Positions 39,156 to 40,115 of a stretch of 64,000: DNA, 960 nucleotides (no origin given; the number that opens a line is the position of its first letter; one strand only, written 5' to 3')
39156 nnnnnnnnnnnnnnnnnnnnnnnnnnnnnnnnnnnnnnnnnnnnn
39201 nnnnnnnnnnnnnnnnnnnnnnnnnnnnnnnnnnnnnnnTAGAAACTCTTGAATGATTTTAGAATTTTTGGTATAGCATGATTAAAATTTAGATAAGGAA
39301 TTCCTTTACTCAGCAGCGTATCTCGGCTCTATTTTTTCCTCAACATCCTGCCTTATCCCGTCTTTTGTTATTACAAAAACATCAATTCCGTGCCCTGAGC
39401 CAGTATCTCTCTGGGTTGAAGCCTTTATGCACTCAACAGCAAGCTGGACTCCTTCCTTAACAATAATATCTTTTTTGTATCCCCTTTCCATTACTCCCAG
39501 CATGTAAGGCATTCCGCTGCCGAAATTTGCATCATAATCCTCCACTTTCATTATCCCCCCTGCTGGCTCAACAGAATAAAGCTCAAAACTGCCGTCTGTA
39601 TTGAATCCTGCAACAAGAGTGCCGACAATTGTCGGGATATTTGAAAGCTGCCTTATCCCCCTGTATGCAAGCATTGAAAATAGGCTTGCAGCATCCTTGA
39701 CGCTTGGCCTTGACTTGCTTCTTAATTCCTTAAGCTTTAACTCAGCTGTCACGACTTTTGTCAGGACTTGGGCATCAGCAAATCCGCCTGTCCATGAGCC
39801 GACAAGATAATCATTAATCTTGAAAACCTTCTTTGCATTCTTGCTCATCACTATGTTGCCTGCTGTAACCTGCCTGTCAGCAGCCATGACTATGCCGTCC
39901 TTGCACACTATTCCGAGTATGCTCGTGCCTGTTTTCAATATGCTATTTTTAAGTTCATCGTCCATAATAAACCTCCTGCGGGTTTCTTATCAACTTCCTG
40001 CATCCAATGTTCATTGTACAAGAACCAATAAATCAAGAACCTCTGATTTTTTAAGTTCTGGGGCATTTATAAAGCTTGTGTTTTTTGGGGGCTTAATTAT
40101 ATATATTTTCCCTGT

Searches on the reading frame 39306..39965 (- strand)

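Call 71: search_protein_families(library=pfam, proteins=[window:39306-39965:-], max_evalue=0.01)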
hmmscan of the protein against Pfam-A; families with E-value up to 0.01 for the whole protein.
window:39306-39965:- (219 aa): 1 family
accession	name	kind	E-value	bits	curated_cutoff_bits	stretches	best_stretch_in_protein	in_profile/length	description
PF00227.31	Proteasome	-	1.3e-45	155.8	22.4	1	11-199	2-189/189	Proteasome subunit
